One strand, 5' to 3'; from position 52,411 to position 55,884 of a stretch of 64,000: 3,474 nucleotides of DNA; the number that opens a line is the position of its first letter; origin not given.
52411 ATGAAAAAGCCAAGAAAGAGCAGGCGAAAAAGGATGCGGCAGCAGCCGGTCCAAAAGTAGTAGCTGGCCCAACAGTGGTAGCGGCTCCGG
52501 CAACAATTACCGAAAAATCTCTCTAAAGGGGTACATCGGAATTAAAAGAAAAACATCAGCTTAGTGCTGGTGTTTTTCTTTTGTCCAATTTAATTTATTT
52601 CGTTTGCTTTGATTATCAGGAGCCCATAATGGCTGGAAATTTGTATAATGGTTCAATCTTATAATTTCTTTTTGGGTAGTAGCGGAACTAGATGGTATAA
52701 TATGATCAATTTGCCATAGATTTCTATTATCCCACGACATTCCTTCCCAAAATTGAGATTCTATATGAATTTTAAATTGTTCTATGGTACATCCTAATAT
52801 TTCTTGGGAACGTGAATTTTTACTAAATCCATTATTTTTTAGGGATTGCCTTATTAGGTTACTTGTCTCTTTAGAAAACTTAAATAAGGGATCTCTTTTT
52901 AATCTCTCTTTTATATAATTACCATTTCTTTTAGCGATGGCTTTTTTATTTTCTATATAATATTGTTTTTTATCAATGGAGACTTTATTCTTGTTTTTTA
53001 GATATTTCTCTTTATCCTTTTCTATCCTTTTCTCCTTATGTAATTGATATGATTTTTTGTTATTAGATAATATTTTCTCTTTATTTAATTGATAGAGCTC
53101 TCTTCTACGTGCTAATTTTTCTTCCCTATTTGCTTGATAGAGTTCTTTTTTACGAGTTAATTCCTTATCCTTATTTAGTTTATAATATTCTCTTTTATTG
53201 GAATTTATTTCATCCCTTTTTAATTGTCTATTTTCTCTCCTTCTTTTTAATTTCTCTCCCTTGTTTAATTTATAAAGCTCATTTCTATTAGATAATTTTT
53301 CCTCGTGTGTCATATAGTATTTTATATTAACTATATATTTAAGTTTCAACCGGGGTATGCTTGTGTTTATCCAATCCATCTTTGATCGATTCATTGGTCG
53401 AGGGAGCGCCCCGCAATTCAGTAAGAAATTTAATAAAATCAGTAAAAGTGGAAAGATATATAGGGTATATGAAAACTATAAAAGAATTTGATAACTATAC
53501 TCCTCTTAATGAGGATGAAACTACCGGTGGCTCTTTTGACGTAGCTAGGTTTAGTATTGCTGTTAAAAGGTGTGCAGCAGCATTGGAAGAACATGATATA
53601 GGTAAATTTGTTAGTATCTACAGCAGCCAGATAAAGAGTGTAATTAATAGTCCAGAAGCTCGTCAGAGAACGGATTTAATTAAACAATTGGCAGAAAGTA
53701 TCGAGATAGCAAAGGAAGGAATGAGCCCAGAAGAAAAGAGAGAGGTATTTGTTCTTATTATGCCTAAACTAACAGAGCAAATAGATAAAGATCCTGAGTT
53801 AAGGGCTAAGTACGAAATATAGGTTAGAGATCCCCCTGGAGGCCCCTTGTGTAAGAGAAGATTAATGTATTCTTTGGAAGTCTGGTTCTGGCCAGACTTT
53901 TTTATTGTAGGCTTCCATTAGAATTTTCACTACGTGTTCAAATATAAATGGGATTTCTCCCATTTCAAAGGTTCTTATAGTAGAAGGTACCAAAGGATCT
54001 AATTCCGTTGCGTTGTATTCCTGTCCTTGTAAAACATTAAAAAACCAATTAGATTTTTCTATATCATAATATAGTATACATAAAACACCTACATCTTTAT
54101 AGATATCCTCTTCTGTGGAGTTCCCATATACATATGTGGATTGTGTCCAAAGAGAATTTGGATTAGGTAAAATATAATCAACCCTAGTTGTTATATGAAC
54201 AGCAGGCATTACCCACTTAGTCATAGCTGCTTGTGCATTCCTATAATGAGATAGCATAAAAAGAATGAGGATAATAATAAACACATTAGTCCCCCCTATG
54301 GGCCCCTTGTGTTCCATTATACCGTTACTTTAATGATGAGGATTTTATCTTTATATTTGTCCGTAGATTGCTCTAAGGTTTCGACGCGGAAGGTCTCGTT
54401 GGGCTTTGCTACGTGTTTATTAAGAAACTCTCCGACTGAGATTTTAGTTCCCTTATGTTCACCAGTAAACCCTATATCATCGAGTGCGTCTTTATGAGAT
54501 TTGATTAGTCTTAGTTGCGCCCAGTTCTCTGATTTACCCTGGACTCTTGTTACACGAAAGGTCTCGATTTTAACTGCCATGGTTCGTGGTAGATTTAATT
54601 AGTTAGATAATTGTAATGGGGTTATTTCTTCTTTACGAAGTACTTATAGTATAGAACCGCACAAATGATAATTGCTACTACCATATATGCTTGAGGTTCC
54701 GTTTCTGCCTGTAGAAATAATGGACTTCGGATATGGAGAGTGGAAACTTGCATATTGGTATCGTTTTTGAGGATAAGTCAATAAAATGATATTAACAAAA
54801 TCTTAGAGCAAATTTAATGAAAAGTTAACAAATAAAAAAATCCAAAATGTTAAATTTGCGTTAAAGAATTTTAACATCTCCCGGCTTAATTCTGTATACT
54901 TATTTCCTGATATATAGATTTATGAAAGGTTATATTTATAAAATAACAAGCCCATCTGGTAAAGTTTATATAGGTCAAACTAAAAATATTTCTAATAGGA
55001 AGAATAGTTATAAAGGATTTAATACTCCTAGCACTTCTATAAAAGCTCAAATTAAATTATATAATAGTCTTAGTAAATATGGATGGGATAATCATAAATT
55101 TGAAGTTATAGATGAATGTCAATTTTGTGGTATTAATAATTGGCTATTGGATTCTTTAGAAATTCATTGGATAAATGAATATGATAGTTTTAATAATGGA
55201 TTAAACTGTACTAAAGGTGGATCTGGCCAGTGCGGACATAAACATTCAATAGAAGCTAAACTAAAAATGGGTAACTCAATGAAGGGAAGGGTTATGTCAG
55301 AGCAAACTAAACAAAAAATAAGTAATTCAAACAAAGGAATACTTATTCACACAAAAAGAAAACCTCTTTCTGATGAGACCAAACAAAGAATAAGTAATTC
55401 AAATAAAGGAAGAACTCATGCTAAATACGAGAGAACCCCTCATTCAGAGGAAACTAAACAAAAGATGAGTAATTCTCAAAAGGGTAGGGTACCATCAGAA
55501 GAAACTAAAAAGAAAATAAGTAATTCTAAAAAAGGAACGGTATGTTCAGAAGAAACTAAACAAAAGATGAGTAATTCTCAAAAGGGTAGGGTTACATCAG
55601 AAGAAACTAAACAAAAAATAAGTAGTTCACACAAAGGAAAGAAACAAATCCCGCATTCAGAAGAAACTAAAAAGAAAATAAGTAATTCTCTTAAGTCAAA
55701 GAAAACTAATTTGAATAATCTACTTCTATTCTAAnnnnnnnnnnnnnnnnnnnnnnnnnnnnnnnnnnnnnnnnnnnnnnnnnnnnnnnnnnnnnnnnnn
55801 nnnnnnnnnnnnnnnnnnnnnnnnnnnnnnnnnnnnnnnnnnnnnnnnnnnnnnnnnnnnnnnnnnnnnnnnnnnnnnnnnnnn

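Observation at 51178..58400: Duplicated Ala/Lys-rich gene (paralogs at 51984 and 56940), each with promoter and terminator and each flanked by HNH endonuclease genes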

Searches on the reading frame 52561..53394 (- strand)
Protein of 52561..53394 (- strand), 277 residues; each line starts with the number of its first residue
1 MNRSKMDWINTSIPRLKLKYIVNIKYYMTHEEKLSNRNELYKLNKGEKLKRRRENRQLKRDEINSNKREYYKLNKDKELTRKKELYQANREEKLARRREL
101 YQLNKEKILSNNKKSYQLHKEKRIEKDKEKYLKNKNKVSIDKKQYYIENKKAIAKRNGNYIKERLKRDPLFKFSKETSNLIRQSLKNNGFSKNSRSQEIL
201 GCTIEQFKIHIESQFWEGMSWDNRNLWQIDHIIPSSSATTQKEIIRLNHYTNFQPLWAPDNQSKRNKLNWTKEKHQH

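Call 6: search_protein_families(library=pfam, proteins=[window:52561-53394:-], max_evalue=0.01)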
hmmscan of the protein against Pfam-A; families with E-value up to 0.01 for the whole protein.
window:52561-53394:- (277 aa): 0 families

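Call 10: search_protein_families(library=phrogs, proteins=[window:52561-53394:-], max_evalue=0.01)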
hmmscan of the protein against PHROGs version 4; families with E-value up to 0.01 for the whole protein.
window:52561-53394:- (277 aa): 2 families
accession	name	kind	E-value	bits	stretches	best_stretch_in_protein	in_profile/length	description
phrog_28061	-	unknown function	0.00016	23.1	1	219-267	6-56/62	-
phrog_36724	-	unknown function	0.0095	17.2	1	104-182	4-82/88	-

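Call 82: search_protein_families(library=ncbifam, proteins=[window:52561-53394:-], max_evalue=0.05)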
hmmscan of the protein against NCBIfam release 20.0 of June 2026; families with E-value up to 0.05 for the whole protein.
window:52561-53394:- (277 aa): 0 families

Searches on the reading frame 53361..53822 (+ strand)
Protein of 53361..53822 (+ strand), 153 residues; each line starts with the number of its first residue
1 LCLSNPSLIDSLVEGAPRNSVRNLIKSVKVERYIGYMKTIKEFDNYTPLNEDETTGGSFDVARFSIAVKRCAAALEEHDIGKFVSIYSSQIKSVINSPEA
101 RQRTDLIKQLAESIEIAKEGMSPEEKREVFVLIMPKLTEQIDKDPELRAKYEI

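Call 6: search_protein_families(library=pfam, proteins=[window:53361-53822:+], max_evalue=0.01)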
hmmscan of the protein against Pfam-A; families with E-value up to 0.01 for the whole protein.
window:53361-53822:+ (153 aa): 0 families

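Call 10: search_protein_families(library=phrogs, proteins=[window:53361-53822:+], max_evalue=0.01)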
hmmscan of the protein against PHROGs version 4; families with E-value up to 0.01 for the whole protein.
window:53361-53822:+ (153 aa): 0 families

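Call 82: search_protein_families(library=ncbifam, proteins=[window:53439-53822:+], max_evalue=0.05)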
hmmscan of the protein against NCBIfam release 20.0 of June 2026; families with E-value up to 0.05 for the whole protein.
window:53439-53822:+ (127 aa): 1 family
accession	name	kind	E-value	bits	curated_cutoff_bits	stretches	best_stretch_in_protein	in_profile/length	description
TIGR00074.1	hypC_hupF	subfamily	0.041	13.8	48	0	49-89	33-73/80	HypC/HybG/HupF family hydrogenase formation chaperone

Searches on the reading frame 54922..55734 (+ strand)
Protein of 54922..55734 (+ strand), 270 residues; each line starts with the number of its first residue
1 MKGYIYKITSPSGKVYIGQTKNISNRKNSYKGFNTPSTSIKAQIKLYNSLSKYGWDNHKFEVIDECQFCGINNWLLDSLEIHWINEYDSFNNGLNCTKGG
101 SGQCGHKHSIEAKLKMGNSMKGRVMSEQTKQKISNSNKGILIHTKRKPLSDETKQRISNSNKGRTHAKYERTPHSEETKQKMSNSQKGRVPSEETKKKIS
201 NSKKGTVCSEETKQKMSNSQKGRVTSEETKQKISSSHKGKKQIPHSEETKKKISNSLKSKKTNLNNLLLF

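Call 6: search_protein_families(library=pfam, proteins=[window:54922-55734:+], max_evalue=0.01)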
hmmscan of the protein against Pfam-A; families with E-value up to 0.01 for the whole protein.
window:54922-55734:+ (270 aa): 2 families
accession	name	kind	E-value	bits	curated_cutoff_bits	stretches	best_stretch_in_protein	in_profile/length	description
PF07460.16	NUMOD3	-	1.3e-30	105.5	20.4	7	173-191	3-21/37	NUMOD3 motif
PF01541.30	GIY-YIG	-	1.7e-06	28.7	22.6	1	2-92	1-75/78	GIY-YIG catalytic domain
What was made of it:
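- On GIY-YIG homing endonucleases: 54922-55734 hits GIY-YIG at 1.7e-6 and NUMOD3 at 1.3e-30 (call 6).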
